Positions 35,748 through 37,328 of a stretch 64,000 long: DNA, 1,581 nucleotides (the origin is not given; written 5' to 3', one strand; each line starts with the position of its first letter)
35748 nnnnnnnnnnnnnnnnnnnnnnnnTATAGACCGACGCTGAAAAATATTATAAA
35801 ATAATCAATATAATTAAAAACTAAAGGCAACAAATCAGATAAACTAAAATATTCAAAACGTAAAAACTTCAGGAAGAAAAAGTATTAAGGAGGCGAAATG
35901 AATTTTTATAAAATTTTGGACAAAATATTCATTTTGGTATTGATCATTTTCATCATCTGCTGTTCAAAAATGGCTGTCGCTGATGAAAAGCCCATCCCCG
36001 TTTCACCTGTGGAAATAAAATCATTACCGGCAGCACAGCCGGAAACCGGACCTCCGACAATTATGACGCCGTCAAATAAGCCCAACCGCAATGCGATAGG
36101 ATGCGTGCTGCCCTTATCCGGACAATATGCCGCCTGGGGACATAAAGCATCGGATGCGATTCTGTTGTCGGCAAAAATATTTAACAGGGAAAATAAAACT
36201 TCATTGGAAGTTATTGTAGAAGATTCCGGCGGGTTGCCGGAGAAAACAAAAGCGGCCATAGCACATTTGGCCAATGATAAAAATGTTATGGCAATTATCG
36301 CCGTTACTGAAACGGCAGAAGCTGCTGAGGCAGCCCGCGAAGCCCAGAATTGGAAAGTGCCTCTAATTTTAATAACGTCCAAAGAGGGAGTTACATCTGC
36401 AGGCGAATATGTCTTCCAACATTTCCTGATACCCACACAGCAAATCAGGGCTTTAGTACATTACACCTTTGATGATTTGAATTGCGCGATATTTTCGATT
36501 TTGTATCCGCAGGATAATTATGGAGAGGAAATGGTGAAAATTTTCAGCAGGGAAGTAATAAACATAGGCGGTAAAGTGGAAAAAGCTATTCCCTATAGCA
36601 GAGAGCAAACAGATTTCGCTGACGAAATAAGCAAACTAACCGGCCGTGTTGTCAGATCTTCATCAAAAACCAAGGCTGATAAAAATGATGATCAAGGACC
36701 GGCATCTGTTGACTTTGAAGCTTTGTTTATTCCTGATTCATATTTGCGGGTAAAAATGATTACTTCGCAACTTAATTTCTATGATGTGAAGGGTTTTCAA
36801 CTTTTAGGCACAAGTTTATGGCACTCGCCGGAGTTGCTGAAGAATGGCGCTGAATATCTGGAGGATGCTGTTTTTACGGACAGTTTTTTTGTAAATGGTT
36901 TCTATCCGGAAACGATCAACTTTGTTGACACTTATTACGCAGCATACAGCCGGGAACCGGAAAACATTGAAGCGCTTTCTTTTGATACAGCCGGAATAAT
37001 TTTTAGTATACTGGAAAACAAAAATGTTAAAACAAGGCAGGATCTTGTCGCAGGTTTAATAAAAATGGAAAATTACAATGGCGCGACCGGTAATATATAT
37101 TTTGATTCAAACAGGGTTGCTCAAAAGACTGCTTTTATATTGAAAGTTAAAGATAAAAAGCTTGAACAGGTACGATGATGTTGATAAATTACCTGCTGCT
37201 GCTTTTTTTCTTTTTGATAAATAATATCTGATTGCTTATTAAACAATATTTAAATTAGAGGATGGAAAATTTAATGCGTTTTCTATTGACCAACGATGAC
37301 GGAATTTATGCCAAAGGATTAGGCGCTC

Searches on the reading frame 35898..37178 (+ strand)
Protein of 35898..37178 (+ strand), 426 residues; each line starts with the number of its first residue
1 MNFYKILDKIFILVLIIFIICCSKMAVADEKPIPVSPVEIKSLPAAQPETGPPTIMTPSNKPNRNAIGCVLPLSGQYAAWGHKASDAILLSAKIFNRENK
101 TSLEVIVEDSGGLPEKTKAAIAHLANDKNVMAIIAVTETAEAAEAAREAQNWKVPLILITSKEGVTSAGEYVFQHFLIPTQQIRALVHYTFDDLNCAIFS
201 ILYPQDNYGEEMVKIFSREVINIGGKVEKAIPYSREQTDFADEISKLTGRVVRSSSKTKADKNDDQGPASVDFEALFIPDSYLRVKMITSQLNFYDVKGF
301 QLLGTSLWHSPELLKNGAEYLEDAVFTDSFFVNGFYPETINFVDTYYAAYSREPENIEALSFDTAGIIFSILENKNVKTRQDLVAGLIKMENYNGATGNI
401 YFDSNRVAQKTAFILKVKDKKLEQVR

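Call 13: find_encoding_contigs(protein=window:35898-37178:+, flank=6000, max_places=10)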
Protein window:35898-37178:+ (426 aa): 21 contigs read that carry it; 10 places shown.
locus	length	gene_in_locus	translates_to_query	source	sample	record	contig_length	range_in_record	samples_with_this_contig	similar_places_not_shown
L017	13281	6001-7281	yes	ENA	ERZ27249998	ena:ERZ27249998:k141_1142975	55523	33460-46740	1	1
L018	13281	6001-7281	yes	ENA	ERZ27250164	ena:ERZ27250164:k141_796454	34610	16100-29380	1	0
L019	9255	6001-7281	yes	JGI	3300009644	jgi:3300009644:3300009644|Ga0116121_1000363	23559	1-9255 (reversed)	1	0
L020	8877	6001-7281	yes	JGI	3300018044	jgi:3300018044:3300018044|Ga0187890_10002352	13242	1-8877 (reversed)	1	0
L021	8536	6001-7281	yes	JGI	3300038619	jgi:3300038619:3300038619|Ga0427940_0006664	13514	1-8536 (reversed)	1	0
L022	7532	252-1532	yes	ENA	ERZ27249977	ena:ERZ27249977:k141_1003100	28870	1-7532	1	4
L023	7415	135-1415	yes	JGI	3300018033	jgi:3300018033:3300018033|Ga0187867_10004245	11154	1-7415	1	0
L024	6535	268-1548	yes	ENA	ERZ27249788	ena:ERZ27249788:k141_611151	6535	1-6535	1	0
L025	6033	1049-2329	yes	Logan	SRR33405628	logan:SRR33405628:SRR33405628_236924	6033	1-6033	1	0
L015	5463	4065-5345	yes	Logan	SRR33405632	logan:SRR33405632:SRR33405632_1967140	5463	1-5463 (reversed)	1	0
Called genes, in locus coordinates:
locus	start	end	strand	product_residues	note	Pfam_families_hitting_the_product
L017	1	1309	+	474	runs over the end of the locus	PF16980:CitMHS_2, PF03600:CitMHS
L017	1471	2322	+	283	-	PF24859:FdhE_central, PF24860:FdhE_C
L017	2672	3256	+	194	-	PF13580:SIS_2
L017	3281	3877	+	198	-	PF01025:GrpE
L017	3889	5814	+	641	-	PF00012:HSP70, PF06723:MreB_Mbl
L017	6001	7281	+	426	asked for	PF13458:Peripla_BP_6, PF01094:ANF_receptor, PF13458:Peripla_BP_6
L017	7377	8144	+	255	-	PF01975:SurE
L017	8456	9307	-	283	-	PF00582:Usp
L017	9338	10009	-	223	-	-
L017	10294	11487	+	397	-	PF01210:NAD_Gly3P_dh_N, PF07479:NAD_Gly3P_dh_C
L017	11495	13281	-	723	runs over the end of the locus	PF01553:Acyltransferase, PF00561:Abhydrolase_1, PF12146:Hydrolase_4, PF12697:Abhydrolase_6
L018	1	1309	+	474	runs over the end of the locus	PF16980:CitMHS_2, PF03600:CitMHS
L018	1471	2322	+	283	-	PF24859:FdhE_central, PF24860:FdhE_C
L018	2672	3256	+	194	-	PF13580:SIS_2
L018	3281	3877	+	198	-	PF01025:GrpE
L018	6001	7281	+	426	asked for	PF13458:Peripla_BP_6, PF01094:ANF_receptor, PF13458:Peripla_BP_6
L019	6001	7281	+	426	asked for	PF13458:Peripla_BP_6, PF01094:ANF_receptor, PF13458:Peripla_BP_6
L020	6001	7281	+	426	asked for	PF13458:Peripla_BP_6, PF01094:ANF_receptor, PF13458:Peripla_BP_6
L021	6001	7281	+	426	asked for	PF13458:Peripla_BP_6, PF01094:ANF_receptor, PF13458:Peripla_BP_6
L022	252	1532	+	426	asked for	PF13458:Peripla_BP_6, PF01094:ANF_receptor, PF13458:Peripla_BP_6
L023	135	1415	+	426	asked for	PF13458:Peripla_BP_6, PF01094:ANF_receptor, PF13458:Peripla_BP_6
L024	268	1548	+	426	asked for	PF13458:Peripla_BP_6, PF01094:ANF_receptor, PF13458:Peripla_BP_6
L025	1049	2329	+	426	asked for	PF13458:Peripla_BP_6, PF01094:ANF_receptor, PF13458:Peripla_BP_6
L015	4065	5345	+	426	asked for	PF13458:Peripla_BP_6, PF01094:ANF_receptor, PF13458:Peripla_BP_6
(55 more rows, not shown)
